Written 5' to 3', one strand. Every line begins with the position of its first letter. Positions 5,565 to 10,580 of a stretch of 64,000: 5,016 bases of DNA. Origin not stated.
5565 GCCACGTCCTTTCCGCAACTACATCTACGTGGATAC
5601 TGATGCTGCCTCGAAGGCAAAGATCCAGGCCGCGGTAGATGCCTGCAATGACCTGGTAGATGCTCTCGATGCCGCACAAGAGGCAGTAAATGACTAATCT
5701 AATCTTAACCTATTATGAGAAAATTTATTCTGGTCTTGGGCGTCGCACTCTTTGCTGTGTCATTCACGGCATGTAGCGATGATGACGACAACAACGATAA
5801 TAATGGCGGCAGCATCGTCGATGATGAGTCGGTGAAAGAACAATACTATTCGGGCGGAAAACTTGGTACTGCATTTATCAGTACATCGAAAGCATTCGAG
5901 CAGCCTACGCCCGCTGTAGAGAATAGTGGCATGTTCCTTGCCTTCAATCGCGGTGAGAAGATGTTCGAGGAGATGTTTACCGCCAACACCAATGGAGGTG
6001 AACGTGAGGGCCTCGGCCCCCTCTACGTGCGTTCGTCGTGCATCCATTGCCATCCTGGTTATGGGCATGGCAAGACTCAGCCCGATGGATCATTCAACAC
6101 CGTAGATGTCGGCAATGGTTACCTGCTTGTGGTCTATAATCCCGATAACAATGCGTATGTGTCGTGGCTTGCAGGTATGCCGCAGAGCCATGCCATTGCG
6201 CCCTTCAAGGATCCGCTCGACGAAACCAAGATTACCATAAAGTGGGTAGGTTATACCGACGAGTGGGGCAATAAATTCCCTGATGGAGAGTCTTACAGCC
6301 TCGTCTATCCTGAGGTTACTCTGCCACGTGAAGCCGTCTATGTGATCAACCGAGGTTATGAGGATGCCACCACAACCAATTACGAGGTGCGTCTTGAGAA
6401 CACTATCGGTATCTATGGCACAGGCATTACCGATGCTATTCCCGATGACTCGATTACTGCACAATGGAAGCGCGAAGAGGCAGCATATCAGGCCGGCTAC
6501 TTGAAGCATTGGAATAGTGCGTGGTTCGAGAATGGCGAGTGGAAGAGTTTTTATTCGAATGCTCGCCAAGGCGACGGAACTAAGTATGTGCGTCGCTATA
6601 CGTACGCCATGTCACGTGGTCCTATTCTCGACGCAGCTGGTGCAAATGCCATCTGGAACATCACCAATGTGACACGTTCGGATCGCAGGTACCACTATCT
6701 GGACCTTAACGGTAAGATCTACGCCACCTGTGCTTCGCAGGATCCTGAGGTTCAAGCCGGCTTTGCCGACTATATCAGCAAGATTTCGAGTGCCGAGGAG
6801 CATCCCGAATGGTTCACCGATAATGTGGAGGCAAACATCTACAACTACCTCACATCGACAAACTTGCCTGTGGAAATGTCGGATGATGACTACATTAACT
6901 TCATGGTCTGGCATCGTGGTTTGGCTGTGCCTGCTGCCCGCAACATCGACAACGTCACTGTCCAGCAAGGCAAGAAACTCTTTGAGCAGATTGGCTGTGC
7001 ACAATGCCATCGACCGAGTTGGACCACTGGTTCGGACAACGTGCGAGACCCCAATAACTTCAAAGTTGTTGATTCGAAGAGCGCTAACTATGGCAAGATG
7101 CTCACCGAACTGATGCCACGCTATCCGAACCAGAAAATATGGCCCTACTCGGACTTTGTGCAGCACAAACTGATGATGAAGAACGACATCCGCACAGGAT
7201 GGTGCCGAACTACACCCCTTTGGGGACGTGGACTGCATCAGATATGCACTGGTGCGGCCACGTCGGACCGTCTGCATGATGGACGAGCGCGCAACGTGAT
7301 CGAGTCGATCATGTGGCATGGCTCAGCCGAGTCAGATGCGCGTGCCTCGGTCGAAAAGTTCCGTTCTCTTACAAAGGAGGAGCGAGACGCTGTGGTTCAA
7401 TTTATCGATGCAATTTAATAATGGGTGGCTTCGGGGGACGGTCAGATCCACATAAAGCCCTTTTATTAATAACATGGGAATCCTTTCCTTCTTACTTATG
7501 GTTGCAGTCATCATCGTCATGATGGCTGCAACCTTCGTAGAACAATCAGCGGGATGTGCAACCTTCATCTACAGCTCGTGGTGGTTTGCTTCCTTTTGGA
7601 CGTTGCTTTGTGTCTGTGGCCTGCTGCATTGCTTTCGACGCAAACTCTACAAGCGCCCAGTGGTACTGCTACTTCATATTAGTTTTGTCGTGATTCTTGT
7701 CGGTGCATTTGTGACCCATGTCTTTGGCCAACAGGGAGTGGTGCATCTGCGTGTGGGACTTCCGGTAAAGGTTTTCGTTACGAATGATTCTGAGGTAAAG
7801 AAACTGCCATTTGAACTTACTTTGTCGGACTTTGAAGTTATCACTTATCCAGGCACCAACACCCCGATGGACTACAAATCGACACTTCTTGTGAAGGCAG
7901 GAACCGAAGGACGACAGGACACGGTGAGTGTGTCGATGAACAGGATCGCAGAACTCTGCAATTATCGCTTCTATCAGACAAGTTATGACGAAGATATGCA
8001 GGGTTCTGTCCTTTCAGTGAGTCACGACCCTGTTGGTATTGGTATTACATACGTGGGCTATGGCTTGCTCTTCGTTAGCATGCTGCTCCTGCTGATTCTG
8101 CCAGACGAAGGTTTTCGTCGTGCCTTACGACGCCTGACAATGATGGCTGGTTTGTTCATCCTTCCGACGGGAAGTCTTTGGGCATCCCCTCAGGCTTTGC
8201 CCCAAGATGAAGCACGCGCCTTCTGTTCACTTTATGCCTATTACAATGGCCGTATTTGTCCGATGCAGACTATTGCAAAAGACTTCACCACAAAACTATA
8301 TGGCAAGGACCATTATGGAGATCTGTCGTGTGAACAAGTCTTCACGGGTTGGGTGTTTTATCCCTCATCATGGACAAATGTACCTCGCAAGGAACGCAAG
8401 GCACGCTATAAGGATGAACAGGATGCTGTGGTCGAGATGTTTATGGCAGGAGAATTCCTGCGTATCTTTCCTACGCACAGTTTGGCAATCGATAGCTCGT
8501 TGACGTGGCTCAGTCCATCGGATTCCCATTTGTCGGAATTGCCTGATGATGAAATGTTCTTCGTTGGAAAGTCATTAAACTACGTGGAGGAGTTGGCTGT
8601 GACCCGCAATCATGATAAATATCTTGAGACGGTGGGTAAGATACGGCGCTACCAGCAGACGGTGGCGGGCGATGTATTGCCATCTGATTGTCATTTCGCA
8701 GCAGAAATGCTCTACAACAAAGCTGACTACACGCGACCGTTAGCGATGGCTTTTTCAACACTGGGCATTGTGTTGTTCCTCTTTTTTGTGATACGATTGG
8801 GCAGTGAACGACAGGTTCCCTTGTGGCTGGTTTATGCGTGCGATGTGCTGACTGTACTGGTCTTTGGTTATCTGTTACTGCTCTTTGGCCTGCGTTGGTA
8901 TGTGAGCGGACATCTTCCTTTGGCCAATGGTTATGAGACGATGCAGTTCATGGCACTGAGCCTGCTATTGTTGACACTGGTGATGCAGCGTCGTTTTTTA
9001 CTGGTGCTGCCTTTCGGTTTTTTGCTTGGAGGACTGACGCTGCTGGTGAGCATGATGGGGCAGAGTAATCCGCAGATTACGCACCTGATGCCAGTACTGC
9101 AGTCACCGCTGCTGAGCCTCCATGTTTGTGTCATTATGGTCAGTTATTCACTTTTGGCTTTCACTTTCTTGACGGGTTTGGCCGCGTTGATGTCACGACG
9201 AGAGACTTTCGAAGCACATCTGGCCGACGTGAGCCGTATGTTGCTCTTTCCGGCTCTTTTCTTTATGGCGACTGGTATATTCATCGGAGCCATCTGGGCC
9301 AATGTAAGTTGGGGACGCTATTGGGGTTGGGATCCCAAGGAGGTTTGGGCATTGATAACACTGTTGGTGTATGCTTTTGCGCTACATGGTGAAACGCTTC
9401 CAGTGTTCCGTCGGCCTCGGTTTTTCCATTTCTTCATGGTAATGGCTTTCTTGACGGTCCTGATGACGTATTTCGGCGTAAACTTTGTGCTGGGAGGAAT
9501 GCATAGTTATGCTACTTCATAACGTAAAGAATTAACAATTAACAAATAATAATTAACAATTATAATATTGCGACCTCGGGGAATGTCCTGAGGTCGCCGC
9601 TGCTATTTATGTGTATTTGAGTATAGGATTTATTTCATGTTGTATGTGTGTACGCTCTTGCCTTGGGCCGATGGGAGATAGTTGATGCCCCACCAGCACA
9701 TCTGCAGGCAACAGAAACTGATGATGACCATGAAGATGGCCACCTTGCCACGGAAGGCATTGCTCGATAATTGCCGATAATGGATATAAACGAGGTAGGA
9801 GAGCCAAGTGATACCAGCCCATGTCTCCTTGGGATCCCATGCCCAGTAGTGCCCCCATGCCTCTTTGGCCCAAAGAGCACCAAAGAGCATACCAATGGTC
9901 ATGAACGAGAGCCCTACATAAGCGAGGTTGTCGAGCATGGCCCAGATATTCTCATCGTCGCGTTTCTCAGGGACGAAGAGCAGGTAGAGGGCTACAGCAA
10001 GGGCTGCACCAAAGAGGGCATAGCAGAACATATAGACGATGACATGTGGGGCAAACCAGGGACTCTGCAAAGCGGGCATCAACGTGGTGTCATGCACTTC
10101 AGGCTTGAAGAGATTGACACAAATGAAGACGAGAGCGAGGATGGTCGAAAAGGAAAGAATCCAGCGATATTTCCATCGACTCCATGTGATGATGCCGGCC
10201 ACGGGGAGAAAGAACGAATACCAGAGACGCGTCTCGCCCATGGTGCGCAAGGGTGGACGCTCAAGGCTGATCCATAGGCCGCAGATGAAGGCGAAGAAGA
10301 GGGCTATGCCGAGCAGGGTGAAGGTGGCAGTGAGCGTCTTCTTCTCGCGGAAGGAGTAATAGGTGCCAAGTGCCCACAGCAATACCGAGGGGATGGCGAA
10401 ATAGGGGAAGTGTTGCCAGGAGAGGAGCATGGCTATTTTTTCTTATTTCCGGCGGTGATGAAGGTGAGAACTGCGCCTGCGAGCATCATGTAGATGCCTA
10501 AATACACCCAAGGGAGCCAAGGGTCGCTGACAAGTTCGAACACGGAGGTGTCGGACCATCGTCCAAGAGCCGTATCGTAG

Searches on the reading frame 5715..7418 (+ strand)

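Call 61: search_protein_families(library=pfam, proteins=[window:5715-7418:+], max_evalue=0.001)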
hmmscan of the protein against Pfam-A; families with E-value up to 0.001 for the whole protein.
window:5715-7418:+ (567 aa): 3 families
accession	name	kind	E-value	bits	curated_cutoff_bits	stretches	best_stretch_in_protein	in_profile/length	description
PF06537.16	DHOR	-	6.8e-32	111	22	2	395-566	342-498/499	Di-haem oxidoreductase, putative peroxidase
PF00034.26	Cytochrom_C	-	2.4e-06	29.2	21.3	0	417-449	2-33/90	Cytochrome c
PF13442.11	Cytochrome_CBB3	-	0.00055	20.7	27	0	416-438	3-20/68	Cytochrome C oxidase, cbb3-type, subunit III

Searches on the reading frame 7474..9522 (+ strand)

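Call 61: search_protein_families(library=pfam, proteins=[window:7474-9522:+], max_evalue=0.001)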
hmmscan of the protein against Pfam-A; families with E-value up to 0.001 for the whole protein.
window:7474-9522:+ (682 aa): 2 families
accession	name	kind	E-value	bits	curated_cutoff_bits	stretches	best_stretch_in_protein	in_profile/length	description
PF01578.25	Cytochrom_C_asm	-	3.1e-33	115.6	29.9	1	484-677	2-212/212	Cytochrome C assembly protein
PF05140.19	ResB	-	4.9e-15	55.7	24.6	1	59-177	149-271/486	ResB-like family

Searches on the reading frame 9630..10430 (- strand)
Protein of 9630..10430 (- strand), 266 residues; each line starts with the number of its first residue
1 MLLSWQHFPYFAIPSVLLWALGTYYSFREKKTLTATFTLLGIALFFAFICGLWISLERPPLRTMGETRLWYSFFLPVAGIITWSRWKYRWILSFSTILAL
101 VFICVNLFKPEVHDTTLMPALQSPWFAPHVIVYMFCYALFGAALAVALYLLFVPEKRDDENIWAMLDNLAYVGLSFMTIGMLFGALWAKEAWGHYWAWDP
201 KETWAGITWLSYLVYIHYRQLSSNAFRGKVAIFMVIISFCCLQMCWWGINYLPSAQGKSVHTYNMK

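Call 61: search_protein_families(library=pfam, proteins=[window:9630-10430:-], max_evalue=0.001)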
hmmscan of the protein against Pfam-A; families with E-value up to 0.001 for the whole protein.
window:9630-10430:- (266 aa): 1 family
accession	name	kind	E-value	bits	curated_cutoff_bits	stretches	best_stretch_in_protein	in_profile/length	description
PF01578.25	Cytochrom_C_asm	-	2.5e-32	112.7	29.9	1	80-252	21-207/212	Cytochrome C assembly protein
